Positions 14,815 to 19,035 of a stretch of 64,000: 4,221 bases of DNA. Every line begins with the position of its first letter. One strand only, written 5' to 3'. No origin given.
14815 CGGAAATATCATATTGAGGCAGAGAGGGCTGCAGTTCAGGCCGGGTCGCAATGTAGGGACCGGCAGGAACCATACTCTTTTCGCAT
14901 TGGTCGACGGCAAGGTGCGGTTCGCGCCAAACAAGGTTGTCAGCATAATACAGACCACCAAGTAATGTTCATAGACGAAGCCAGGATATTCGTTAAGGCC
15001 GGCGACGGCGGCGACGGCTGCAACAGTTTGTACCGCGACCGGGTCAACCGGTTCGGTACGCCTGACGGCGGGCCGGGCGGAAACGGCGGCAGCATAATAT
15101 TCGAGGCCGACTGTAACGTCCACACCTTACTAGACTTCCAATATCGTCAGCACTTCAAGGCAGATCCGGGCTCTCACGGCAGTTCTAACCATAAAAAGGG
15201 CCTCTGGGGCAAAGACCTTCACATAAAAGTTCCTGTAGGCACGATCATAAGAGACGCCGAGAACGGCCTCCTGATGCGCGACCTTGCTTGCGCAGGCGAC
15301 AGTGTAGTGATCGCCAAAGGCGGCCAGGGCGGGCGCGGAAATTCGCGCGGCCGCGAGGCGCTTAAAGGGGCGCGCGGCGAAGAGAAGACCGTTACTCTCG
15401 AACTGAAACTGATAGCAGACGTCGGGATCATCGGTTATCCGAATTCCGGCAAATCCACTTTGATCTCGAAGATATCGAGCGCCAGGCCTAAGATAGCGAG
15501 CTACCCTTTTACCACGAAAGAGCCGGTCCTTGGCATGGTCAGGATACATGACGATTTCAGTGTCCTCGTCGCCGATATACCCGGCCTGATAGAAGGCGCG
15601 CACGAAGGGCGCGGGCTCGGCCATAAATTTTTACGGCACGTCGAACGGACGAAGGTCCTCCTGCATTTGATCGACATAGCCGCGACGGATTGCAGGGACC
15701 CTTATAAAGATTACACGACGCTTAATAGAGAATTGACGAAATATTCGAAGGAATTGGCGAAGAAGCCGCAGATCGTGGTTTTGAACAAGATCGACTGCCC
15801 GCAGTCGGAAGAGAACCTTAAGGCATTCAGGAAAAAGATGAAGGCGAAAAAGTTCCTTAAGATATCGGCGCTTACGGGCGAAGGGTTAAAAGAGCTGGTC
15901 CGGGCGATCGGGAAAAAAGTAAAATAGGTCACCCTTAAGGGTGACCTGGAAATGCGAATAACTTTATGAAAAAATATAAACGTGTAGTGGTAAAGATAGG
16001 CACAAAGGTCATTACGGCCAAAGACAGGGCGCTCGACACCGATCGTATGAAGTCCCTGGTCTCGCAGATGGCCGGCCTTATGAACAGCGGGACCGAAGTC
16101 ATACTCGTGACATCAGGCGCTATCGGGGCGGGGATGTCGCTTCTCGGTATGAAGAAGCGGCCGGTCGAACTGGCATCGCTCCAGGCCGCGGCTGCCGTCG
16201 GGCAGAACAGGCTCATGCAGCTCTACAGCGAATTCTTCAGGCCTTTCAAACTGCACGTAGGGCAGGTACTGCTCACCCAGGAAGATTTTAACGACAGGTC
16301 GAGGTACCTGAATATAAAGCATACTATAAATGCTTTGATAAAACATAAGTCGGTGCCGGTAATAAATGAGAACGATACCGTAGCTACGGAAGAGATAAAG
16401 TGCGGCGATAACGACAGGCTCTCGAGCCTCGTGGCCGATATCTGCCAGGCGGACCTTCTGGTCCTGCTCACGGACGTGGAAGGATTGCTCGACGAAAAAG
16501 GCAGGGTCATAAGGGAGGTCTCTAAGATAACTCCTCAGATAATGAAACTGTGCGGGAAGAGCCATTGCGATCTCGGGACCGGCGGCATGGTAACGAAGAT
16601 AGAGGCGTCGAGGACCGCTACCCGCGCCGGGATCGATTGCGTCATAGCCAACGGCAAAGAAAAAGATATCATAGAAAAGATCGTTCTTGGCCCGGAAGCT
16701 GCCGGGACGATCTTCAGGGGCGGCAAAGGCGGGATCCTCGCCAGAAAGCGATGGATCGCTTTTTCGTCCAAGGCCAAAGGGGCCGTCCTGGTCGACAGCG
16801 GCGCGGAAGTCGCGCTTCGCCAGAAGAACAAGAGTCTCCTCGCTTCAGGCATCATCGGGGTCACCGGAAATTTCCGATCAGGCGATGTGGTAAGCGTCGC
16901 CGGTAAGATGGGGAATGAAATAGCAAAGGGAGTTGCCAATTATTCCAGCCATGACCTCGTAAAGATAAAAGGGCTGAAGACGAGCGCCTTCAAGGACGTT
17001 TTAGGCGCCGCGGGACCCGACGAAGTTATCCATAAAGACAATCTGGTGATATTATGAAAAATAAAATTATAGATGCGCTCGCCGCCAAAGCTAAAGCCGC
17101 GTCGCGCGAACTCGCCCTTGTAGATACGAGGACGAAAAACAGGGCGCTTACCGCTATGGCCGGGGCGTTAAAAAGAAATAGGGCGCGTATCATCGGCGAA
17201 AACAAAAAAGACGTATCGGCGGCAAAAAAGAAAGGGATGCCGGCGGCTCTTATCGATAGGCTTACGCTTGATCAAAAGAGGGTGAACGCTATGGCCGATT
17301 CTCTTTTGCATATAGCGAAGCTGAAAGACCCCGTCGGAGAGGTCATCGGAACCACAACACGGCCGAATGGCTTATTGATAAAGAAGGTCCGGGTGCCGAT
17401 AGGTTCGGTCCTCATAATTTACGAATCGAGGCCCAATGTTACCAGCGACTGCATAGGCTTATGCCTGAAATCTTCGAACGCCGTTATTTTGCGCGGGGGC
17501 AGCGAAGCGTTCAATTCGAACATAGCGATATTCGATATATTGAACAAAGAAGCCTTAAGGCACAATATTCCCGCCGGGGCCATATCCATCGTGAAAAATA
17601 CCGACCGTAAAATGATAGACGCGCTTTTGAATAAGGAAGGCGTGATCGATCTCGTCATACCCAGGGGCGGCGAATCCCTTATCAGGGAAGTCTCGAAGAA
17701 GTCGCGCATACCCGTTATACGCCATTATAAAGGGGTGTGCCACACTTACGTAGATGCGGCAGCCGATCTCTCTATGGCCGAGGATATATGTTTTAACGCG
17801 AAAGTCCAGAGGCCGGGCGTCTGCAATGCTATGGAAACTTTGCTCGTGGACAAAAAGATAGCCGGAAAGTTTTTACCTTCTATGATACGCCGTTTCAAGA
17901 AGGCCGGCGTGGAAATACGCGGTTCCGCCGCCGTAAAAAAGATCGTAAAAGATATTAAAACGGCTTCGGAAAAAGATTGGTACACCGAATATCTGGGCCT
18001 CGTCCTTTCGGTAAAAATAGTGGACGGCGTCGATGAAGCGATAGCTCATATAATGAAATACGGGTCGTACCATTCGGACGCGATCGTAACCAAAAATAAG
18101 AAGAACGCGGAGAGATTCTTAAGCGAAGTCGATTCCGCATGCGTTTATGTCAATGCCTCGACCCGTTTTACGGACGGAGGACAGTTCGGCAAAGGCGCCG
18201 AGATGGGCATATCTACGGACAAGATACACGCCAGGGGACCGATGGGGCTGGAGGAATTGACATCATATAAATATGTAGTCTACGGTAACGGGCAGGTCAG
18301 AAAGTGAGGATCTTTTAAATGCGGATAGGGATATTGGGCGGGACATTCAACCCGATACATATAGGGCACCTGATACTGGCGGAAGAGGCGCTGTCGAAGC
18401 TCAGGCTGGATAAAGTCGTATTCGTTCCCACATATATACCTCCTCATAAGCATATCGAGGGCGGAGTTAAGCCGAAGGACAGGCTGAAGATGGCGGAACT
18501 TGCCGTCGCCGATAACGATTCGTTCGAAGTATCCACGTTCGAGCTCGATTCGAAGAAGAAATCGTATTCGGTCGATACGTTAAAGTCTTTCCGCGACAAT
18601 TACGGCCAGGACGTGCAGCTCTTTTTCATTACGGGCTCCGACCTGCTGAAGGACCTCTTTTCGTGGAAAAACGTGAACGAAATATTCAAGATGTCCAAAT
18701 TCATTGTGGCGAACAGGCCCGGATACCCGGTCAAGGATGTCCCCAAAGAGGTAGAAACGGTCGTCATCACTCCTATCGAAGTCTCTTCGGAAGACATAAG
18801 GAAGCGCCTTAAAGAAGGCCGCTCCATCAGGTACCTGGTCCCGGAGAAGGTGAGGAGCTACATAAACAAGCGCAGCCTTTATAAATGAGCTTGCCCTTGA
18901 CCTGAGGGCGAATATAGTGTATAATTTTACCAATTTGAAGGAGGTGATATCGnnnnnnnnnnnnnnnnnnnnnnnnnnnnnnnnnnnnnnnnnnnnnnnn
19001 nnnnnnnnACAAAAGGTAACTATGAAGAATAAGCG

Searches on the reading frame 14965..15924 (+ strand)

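Call 79: search_protein_families(library=pfam, proteins=[window:14965-15924:+], max_evalue=0.000001)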
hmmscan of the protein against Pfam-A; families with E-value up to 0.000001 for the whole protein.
window:14965-15924:+ (320 aa): 3 families
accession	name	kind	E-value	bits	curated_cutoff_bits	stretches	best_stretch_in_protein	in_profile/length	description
PF01018.28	GTP1_OBG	-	2.6e-45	154.2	27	1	3-149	1-155/155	GTP1/OBG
PF01926.29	MMR_HSR1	-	2.9e-28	98.7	21.9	1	152-275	1-113/113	50S ribosome-binding GTPase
PF02421.24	FeoB_N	-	3.9e-10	39.9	27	1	153-315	3-156/156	Ferrous iron transport protein B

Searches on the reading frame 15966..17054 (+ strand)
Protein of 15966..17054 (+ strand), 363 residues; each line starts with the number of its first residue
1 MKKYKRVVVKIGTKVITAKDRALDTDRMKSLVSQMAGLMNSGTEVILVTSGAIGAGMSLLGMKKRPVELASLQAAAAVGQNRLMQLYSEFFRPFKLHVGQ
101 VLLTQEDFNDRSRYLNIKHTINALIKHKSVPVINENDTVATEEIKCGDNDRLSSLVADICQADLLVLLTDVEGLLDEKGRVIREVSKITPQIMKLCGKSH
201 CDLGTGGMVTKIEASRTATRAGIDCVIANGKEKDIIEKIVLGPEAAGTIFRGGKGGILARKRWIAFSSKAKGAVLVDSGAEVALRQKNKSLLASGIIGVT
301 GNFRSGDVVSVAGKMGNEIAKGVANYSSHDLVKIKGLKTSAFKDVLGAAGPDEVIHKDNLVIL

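Call 79: search_protein_families(library=pfam, proteins=[window:15966-17054:+], max_evalue=0.000001)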
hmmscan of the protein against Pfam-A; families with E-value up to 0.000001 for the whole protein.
window:15966-17054:+ (363 aa): 2 families
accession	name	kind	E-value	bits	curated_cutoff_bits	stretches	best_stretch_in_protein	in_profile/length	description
PF00696.33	AA_kinase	-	6.7e-45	154.1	24.9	1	5-229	1-234/234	Amino acid kinase family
PF01472.26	PUA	-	7.9e-18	64.6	24.8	1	272-346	1-74/74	PUA domain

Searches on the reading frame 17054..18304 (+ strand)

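Call 79: search_protein_families(library=pfam, proteins=[window:17054-18304:+], max_evalue=0.000001)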
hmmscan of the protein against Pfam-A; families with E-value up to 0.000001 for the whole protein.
window:17054-18304:+ (417 aa): 1 family
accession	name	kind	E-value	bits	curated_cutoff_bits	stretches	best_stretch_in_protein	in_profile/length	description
PF00171.27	Aldedh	-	6.1e-19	68.3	23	1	4-286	29-298/461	Aldehyde dehydrogenase family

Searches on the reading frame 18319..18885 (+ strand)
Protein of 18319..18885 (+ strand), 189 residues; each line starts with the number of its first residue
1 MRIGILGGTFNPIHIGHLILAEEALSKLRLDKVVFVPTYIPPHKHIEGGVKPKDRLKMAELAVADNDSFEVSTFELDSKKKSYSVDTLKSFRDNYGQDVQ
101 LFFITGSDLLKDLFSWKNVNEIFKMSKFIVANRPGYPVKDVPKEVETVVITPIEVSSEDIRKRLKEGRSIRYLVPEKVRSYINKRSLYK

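Call 79: search_protein_families(library=pfam, proteins=[window:18319-18885:+], max_evalue=0.000001)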
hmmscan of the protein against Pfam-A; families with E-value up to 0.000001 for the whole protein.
window:18319-18885:+ (189 aa): 1 family
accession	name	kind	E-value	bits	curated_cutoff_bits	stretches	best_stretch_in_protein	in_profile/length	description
PF01467.32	CTP_transf_like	-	1.7e-26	93.4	21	1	5-163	1-133/133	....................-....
